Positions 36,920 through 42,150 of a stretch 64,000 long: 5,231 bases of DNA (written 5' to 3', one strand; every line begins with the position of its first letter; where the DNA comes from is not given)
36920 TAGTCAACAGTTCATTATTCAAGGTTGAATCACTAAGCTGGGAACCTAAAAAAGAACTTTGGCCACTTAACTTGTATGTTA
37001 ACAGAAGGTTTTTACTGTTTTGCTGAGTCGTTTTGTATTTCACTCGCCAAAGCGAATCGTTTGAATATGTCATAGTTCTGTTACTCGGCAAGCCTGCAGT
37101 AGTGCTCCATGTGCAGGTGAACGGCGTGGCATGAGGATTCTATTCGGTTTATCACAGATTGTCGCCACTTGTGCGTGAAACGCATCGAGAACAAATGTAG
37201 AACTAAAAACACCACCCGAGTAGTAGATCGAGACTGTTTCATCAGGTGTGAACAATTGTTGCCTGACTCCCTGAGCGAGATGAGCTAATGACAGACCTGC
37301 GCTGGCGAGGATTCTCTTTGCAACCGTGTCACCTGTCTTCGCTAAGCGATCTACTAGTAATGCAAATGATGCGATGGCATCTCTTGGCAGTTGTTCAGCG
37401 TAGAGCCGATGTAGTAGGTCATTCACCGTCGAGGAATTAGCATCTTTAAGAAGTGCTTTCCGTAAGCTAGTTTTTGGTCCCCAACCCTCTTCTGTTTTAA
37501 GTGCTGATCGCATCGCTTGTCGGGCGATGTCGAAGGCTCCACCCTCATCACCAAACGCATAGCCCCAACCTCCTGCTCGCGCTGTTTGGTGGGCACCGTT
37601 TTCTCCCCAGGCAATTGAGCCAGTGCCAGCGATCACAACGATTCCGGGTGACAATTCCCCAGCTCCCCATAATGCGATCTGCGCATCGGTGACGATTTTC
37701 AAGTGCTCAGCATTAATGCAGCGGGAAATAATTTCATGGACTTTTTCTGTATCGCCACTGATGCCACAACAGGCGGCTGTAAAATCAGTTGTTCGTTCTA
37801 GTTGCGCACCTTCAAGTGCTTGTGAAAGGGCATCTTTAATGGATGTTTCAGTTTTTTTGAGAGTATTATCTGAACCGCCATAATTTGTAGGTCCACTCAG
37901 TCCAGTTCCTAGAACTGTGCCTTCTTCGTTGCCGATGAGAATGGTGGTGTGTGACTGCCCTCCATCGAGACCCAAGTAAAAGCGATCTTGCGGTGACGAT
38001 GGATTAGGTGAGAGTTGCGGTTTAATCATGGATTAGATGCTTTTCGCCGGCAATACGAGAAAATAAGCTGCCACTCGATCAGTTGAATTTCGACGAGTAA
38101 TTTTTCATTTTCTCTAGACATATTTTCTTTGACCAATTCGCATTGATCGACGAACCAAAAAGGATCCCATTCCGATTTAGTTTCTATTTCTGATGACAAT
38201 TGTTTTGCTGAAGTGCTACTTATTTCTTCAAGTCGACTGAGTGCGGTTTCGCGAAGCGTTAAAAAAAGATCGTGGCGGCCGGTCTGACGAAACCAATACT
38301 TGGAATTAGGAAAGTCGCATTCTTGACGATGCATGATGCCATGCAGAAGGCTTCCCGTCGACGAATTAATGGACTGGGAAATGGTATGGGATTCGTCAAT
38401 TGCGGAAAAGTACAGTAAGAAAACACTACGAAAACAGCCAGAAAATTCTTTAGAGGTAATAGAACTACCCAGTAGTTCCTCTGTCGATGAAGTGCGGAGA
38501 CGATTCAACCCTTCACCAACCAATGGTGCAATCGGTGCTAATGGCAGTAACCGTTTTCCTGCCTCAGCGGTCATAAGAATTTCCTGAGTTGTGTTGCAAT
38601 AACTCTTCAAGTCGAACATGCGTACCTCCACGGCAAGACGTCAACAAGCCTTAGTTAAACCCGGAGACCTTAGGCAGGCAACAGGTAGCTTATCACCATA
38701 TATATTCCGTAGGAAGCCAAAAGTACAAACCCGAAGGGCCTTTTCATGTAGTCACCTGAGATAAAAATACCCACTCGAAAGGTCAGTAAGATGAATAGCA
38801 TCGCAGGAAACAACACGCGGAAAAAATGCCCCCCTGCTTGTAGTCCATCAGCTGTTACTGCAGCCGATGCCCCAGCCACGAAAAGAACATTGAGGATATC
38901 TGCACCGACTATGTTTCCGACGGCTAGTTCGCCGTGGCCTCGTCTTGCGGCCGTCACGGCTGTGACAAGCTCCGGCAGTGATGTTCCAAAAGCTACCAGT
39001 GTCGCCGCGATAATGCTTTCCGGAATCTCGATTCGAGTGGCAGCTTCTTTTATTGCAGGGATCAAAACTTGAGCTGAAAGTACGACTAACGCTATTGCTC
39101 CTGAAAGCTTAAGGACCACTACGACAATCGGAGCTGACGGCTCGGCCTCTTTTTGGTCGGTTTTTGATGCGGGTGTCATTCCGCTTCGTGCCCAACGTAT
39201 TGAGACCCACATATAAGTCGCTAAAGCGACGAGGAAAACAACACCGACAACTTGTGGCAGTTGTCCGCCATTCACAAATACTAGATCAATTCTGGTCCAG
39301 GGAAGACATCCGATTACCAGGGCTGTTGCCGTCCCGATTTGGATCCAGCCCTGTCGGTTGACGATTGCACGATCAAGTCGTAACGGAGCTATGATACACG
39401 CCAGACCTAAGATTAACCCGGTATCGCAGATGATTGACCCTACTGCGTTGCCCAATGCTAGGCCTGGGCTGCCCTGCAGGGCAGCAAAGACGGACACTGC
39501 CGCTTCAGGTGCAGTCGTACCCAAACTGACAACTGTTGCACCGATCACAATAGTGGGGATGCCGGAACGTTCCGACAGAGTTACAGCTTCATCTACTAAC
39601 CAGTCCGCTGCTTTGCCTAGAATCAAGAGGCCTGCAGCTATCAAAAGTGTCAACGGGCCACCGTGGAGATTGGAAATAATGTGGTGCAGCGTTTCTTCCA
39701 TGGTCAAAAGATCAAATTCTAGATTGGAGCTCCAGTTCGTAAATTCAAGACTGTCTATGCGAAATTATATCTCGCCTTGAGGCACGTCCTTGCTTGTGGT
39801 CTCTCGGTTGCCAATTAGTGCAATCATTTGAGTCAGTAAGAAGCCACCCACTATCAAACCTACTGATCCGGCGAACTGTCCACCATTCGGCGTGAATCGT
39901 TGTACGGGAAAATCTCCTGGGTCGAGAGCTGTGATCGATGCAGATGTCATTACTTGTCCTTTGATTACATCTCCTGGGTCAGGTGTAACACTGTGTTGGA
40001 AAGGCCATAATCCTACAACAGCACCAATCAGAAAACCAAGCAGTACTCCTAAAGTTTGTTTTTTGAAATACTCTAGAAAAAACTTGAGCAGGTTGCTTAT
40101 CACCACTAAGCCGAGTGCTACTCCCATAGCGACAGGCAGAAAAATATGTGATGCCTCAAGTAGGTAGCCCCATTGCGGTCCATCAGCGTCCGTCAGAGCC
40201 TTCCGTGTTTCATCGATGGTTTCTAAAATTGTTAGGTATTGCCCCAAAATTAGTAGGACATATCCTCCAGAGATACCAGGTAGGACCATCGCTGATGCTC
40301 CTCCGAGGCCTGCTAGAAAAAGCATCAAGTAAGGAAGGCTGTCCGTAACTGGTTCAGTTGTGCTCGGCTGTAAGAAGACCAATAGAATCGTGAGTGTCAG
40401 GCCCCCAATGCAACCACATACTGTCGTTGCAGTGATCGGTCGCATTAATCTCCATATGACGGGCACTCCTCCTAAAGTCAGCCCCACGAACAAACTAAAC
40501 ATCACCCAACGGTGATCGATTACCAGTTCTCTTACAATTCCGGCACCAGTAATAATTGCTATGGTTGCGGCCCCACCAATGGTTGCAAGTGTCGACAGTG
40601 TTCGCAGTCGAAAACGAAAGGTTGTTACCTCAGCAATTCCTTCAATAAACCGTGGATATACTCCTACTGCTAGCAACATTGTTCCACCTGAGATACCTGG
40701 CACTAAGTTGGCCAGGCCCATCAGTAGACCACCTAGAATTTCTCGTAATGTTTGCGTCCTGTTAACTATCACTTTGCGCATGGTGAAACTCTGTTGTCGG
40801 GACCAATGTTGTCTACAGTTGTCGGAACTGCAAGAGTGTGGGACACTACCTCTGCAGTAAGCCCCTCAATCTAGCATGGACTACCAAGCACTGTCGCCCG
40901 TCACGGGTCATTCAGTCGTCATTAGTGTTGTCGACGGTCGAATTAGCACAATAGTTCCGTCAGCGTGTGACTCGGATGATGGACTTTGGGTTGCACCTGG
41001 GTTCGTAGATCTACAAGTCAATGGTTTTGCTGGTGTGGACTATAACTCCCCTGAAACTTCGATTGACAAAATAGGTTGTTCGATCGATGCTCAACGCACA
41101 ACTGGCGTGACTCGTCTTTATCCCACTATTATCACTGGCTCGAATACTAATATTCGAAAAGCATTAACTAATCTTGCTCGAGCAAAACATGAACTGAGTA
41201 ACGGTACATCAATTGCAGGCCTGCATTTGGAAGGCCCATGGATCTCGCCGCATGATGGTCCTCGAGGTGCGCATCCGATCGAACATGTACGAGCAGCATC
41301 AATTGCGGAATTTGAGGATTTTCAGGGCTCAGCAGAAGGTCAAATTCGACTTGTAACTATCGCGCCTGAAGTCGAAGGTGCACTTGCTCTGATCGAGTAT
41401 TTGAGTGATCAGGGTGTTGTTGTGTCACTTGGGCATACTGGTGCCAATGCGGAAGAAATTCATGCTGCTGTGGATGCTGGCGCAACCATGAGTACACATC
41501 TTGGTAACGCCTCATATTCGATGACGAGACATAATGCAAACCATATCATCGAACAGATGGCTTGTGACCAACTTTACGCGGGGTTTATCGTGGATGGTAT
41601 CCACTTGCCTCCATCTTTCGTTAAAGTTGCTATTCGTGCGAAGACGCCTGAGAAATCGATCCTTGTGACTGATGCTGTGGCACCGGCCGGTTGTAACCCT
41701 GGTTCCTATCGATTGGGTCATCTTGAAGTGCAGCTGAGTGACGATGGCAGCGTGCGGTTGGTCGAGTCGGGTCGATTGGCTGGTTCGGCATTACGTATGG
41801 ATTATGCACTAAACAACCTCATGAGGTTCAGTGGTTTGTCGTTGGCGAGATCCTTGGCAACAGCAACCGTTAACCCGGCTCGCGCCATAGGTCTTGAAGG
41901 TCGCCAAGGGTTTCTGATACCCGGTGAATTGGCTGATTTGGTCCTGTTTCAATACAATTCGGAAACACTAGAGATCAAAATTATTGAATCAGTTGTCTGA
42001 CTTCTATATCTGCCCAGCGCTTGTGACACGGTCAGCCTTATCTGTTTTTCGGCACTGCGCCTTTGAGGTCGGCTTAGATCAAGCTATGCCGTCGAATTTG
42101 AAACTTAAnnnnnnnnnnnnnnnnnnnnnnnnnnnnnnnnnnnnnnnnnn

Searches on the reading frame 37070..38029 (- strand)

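Call 36: search_protein_families(library=pfam, proteins=[window:37070-38029:-], max_evalue=0.001)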
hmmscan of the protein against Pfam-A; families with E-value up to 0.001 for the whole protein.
window:37070-38029:- (319 aa): 1 family
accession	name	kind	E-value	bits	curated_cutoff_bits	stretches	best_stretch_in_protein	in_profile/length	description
PF01869.26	BcrAD_BadFG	-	1.4e-32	113.7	31.5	1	19-313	1-271/271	BadF/BadG/BcrA/BcrD ATPase family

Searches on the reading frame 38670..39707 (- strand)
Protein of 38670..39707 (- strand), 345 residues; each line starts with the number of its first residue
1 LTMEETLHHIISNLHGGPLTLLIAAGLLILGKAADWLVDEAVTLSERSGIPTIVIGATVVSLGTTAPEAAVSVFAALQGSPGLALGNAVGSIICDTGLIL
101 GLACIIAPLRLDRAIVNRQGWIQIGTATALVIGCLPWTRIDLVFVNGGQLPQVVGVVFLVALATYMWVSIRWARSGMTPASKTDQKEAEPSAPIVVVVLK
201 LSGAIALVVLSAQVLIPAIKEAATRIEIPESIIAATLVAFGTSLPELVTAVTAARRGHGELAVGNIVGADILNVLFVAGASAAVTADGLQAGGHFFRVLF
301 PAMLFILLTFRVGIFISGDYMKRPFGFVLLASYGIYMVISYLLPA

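Call 51: search_protein_families(library=ncbifam, proteins=[window:38670-39707:-], max_evalue=0.00001)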
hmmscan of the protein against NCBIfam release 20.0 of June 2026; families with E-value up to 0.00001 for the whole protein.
window:38670-39707:- (345 aa): 4 families
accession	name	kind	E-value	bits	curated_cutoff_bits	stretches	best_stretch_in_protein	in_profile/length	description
TIGR00367.1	TIGR00367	hypoth_equivalog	2e-52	178.3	179.65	1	21-336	6-312/312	calcium/sodium antiporter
NF008005.0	PRK10734.1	equivalog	3.1e-41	141.6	432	1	21-343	6-319/325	calcium/sodium antiporter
TIGR00927.1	2A1904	subfamily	9.5e-11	40.1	710.1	1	199-343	1049-1198/1209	K+-dependent Na+/Ca+ exchanger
TIGR00846.1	caca2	superfamily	1.6e-08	33.8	317.45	0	21-107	232-317/372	calcium/proton exchanger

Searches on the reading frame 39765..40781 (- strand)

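Call 51: search_protein_families(library=ncbifam, proteins=[window:39765-40781:-], max_evalue=0.00001)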
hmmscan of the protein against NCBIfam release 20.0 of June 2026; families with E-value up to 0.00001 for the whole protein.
window:39765-40781:- (338 aa): 2 families
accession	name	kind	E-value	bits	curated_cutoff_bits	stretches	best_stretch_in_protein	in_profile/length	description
NF052563.1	PlprenPhTpPopt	equivalog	4e-29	102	400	1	12-260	5-248/277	polyprenyl-phosphate transporter PopT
NF052564.1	PlprenPhTpVIBCH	equivalog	4.2e-29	101.8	400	1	11-316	3-293/303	polyprenyl-phosphate transporter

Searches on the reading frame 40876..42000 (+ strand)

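Call 87: search_protein_families(library=pfam, proteins=[window:40876-42000:+], max_evalue=1e-8)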
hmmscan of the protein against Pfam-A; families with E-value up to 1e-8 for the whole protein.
window:40876-42000:+ (374 aa): 1 family
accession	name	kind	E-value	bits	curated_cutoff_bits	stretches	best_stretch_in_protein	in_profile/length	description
PF01979.26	Amidohydro_1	-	1.2e-13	51.5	25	1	39-360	2-320/345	Amidohydrolase family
